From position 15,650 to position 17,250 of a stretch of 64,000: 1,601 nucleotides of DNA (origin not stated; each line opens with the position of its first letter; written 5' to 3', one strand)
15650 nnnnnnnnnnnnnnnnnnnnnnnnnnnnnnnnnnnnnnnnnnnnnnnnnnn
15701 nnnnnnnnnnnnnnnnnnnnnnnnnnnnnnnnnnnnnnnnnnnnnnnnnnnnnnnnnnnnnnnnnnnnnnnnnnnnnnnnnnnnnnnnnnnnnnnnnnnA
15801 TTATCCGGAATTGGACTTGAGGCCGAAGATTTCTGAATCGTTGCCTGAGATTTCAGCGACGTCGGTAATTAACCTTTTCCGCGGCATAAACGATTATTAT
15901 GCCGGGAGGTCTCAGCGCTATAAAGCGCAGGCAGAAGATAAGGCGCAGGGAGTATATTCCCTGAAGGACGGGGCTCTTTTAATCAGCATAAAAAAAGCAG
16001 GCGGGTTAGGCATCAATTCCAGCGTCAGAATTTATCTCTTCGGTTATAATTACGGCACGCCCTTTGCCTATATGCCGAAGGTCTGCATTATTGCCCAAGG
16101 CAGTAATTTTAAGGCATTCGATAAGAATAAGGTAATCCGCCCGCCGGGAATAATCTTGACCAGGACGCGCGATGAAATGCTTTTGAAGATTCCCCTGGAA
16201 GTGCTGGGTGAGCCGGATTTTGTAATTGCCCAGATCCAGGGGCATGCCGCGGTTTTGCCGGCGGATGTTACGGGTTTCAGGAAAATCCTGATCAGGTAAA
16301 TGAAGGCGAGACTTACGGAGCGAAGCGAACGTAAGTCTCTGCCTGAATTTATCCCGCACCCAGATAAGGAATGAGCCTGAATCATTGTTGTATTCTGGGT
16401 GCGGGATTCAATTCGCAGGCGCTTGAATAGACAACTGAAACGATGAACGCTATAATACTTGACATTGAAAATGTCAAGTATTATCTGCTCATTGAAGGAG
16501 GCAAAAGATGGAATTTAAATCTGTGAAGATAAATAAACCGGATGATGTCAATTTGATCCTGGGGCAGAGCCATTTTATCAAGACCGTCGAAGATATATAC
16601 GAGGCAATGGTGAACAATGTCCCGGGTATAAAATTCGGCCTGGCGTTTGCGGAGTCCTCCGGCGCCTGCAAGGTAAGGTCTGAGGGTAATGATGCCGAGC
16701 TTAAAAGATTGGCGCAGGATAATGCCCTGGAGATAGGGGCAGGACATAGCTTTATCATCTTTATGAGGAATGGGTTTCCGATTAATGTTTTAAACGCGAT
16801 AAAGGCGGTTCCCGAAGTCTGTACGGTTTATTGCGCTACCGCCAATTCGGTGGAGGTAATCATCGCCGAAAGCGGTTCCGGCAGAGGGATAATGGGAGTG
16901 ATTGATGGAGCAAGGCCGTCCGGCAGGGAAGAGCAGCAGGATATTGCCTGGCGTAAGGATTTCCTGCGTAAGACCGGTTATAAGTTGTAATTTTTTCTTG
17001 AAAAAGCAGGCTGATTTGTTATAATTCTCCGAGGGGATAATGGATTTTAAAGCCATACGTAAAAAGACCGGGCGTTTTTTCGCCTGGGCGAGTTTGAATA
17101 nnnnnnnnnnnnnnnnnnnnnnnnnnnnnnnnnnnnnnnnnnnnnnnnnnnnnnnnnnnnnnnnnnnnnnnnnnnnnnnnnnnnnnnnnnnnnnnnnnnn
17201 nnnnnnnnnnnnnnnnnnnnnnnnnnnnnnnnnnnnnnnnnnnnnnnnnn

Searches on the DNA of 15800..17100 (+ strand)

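Call 4: search_rna_families(source=window, start=15800, end=17100, threshold=evalue, max_evalue=10)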
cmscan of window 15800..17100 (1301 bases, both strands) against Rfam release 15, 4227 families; matches with E-value up to 10: 3.
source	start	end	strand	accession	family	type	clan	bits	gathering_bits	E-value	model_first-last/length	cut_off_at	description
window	16341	16420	+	RF03498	mir-3145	Gene; miRNA;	-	17.4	98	3.9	1-84/84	no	mir-3145 microRNA precursor family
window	16645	16744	-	RF01986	ZEB2_AS1_3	Gene; lncRNA;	-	15.3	55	2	1-100/100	no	ZEB2 antisense RNA 1 conserved region 3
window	15898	15993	+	RF02621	BSnc120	Gene; sRNA;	-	15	114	6.8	1-88/88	no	Brucella sRNA 120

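Call 60: build_rna_model(alignment_id=A3)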
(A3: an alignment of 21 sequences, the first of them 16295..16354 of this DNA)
Model R1 built from alignment A3 (21 sequences, 64 columns); structure: RNAalifold consensus.
model positions 61; base pairs 19; branch points 0; effective number of sequences 5.05; information 0.916 bits per position. Calibrated on 0.2 Mb of random sequence (short: E-values are rough).
structure used (alignment columns):
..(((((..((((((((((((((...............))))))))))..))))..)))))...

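Call 62: search_with_rna_model(model_id=R1, sources=[L005, L006, L007, L008, L009, L010, L011, L012, L013, L014, L015, L016, L017, L018, L019, L020, L021, L022, L023, L024, L025, L026, L027, L028, L029, L030, L031, L032, L033, L034, L035, L036, L037, L038, L039, L040, L041, L042, L043, L044, L045, L046, L047, L048, L049, L050, L051, L052, L053, L054, L055, L056, L057, L058, L059, L060, L061, L062, L063, L064, L065, L066, L067, L068, L069, L070, L071, L072, L073, L074, L075, L076, L077, L078, L079, L080, L081, L082, L083, L084, L085, L086, L087, L240, L243, L244, L245, L246, L247], max_evalue=0.01)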
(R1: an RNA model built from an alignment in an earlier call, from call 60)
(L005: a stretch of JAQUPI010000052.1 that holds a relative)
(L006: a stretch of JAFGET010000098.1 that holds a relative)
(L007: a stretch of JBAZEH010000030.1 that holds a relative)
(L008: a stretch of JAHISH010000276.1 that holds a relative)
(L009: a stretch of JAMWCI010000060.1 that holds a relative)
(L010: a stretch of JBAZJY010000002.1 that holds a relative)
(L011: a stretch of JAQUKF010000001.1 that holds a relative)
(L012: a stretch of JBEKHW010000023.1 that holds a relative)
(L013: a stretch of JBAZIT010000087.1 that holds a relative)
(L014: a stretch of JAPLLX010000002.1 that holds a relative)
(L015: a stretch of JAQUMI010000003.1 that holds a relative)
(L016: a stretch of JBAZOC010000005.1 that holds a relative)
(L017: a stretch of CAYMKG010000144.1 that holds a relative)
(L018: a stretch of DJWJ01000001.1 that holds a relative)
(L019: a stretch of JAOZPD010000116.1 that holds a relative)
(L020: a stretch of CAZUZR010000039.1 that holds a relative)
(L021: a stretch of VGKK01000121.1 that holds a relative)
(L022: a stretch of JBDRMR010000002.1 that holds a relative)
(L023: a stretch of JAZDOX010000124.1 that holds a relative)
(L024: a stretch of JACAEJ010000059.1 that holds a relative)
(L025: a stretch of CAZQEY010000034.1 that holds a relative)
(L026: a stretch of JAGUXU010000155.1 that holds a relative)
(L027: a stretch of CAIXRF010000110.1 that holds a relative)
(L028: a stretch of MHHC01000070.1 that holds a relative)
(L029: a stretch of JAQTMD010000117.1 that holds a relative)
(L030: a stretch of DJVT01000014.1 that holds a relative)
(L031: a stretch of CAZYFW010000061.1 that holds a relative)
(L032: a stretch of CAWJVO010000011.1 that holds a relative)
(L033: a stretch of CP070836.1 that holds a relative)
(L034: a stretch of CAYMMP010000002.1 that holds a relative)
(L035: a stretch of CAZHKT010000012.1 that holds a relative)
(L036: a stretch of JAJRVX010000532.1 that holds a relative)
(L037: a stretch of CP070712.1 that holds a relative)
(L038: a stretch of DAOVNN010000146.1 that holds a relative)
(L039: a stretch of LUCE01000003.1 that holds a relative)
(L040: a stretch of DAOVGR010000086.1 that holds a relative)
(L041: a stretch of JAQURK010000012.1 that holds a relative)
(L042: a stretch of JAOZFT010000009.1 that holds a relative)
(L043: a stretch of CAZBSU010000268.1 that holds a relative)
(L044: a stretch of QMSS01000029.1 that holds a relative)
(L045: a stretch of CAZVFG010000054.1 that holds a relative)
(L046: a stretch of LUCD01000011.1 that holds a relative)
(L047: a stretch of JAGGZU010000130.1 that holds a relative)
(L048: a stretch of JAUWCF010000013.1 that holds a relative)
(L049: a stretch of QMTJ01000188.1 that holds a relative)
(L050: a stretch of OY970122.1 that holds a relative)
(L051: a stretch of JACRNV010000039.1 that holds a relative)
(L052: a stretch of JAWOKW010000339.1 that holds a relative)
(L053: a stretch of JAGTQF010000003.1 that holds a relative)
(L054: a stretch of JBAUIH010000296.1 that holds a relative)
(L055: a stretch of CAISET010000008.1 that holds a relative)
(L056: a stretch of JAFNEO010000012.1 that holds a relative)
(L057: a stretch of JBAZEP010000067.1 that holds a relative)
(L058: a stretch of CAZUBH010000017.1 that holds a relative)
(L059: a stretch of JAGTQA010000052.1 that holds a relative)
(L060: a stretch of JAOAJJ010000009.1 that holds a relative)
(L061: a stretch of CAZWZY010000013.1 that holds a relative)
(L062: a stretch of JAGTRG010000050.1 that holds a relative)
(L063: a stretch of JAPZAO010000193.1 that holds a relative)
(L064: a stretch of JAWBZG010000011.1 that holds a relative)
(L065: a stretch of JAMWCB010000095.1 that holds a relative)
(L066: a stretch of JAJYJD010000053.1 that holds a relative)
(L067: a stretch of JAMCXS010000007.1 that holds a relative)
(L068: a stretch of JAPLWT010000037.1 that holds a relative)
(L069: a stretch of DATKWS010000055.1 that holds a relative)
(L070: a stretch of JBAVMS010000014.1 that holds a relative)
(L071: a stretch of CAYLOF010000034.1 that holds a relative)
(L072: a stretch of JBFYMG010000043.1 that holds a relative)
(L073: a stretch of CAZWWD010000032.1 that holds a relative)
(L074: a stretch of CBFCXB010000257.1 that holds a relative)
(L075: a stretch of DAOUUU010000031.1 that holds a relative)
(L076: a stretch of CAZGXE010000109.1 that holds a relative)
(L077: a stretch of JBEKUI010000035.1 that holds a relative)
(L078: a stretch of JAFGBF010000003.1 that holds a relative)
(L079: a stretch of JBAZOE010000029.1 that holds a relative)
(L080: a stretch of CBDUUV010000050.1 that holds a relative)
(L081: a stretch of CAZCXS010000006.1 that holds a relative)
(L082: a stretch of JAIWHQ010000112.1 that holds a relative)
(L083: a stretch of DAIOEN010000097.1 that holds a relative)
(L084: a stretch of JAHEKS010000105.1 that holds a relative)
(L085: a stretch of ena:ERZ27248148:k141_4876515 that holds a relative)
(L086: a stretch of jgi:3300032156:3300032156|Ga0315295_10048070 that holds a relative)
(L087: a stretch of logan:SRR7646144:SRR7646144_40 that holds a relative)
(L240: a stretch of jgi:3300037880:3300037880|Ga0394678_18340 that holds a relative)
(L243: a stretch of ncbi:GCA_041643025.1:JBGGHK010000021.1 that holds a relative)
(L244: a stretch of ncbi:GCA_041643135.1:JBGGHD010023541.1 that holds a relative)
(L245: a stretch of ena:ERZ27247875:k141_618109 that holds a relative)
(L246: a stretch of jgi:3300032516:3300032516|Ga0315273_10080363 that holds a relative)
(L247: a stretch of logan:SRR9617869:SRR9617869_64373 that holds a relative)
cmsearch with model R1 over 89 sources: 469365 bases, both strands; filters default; matches with E-value up to 0.01: 4.
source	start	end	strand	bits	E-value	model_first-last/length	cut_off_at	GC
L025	3477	3537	+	72.8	9.7e-13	1-61/61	no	0.44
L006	4516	4575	-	63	1.4e-10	1-61/61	no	0.5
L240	1928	1991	-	55.1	7.5e-09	1-61/61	no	0.34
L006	2901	2989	-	54.4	1.1e-08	1-61/61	no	0.51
